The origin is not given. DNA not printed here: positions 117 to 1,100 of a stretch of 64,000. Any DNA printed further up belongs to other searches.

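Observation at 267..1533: Translationally coupled two-gene module resembling an AbiEi/AbiEii type IV toxin-antitoxin (abortive infection) pair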

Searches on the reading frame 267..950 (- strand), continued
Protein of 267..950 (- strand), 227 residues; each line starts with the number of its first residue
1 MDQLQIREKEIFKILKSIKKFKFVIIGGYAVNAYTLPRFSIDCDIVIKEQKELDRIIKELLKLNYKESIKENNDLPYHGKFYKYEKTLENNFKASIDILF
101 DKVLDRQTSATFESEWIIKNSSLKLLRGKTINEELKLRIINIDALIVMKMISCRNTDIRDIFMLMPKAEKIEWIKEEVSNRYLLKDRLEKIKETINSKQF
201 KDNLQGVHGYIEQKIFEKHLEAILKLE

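Call 75: get_annotated_region(hit=H2, flank=2500)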
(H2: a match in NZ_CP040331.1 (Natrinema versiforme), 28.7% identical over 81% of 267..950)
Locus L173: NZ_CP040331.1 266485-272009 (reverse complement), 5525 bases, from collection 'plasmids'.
description: Natrinema versiforme strain BOL5-4 plasmid pNVE500
organism: Natrinema versiforme (NCBI taxid 88724)
taxonomy: Archaea; Euryarchaeota; Halobacteria; Halobacteriales; Natrialbaceae; Natrinema; Natrinema versiforme
host: -; source: -; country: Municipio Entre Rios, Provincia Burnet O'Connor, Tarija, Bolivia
typing (MOB-suite, as given by PLSDB): non-mobilizable; mating-pair formation MPF_T
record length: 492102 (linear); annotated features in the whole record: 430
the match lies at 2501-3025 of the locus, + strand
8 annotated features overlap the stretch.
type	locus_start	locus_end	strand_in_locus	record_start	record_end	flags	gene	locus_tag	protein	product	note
CDS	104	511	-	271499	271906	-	-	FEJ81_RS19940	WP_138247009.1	hypothetical protein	-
CDS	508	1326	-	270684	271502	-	-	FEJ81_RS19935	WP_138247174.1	ParA family protein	-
CDS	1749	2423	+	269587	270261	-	-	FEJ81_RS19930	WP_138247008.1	helix-turn-helix domain-containing protein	-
CDS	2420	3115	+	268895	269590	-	-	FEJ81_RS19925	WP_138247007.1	nucleotidyltransferase family protein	-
CDS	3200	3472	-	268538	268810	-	-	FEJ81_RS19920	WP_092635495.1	hypothetical protein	-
CDS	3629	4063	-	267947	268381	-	-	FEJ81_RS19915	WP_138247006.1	TRAM domain-containing protein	-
CDS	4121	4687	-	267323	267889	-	-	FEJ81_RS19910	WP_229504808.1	hypothetical protein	-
CDS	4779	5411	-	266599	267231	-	-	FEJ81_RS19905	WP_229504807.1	hypothetical protein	-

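Call 77: search_protein_families(library=pfam, proteins=[L172:1749-2423:+, L172:2420-3115:+], max_evalue=0.1)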
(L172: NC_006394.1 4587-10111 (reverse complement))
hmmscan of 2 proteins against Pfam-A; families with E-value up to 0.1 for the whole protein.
L172:1749-2423:+ (224 aa): 17 families
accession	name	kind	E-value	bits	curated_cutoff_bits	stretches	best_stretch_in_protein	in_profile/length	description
PF13518.12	HTH_28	-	0.00018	22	25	1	10-47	3-40/52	Helix-turn-helix domain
PF13384.12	HTH_23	-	0.00018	21.7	24.6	1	10-47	8-45/50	Homeodomain-like domain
PF12802.13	MarR_2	-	0.00024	21.6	27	1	7-50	5-51/61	MarR family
PF01325.25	Fe_dep_repress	-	0.0019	18.8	26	1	24-52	27-55/60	Iron dependent repressor, N-terminal DNA binding domain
PF00126.33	HTH_1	-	0.0025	18.2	26.6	1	11-45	5-39/60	Bacterial regulatory helix-turn-helix protein, lysR family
PF00392.27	GntR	-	0.0039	17.3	27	1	21-54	23-59/64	Bacterial regulatory proteins, gntR family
PF25212.1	HVO_A0114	-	0.0044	17.2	27.6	1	17-53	34-70/84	HVO_A0114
PF13542.12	HTH_Tnp_ISL3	-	0.0045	16.9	27.4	1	9-43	17-50/51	Helix-turn-helix domain of transposase family ISL3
PF13412.12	HTH_24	-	0.0095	15.9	21.9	1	21-50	19-48/48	Winged helix-turn-helix DNA-binding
PF01978.25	TrmB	-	0.011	16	25.6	1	14-51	17-54/68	Sugar-specific transcriptional regulator TrmB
PF13556.12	HTH_30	-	0.013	15.7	27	1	16-52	9-45/59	PucR C-terminal helix-turn-helix domain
PF13545.12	HTH_Crp_2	-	0.015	15.7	27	1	25-59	28-63/70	Crp-like helix-turn-helix domain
PF08784.17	RPA_C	-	0.016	16.3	22.6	1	18-52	68-104/106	Replication protein A C terminal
PF02082.26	Rrf2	-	0.03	14.9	30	0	21-53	25-57/132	Iron-dependent Transcriptional regulator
PF09339.16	HTH_IclR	-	0.033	14.4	22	1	17-53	15-52/52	IclR helix-turn-helix domain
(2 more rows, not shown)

L172:2420-3115:+ (231 aa): 6 families
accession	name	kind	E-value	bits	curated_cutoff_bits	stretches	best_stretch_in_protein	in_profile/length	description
PF14907.12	NTP_transf_5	-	1e-05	25.7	31.2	1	8-93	58-152/249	Uncharacterised nucleotidyltransferase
PF10706.15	Aminoglyc_resit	-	0.00052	20.6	21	1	10-70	2-66/149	Aminoglycoside-2''-adenylyltransferase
PF08843.17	AbiEii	-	0.00057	20.3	22.5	1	14-58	3-51/238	Nucleotidyl transferase AbiEii toxin, Type IV TA system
PF19502.5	DUF6036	-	0.0008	19.7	23.6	0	10-65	6-62/164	Nucleotidyltransferase of unknown function (DUF6036)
PF02244.21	Propep_M14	-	0.0025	18.3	22.1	1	7-64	7-57/73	Carboxypeptidase activation peptide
PF04229.20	GrpB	-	0.037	14.7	25.5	1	25-120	30-121/159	GrpB protein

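Call 88: find_homologous_proteins(query=A6, max_evalue=0.001)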
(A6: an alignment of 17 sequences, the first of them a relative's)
Query A6 (17 sequences) (224 aa, profile of the alignment): 692 proteins with E <= 0.001 among 4489 candidates; the best 120 are listed.
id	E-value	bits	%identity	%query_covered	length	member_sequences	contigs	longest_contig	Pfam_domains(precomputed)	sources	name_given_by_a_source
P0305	3.2e-57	211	19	49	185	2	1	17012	-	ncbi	-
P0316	3.0e-56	208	92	100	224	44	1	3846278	-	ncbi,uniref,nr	ncbi:helix-turn-helix domain-containing protein [Natronomonas marina]|uniref:helix-turn-helix domain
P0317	5.7e-56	207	89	100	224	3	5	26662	-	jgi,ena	-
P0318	6.7e-56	207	78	100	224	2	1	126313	-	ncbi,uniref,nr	ncbi:winged helix-turn-helix domain-containing protein [Saliphagus sp. LR7]|uniref:winged helix-turn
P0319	8.3e-56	207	96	100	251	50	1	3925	-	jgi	-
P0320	8.7e-56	207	90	100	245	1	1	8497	-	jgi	jgi:DNA-binding Lrp family transcriptional regulator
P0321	1.0e-55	206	87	100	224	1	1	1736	-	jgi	jgi:DNA-binding Lrp family transcriptional regulator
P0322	1.9e-55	205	87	100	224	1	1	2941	-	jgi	jgi:hypothetical protein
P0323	1.9e-55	205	91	100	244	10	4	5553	-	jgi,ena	-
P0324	2.1e-55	205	85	100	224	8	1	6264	-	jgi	jgi:DNA-binding Lrp family transcriptional regulator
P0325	2.2e-55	205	91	100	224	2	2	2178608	-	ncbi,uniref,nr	ncbi:helix-turn-helix domain-containing protein [Halobacterium salinarum]|uniref:HTH domain protein 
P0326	4.2e-55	204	89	100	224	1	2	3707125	-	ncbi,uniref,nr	ncbi:helix-turn-helix domain-containing protein [Halobellus marinus]|uniref:helix-turn-helix domain-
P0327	4.5e-55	204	89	100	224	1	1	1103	-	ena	-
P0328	4.5e-55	204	89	100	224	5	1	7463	-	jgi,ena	jgi:DNA-binding Lrp family transcriptional regulator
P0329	4.7e-55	204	86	100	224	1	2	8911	-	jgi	-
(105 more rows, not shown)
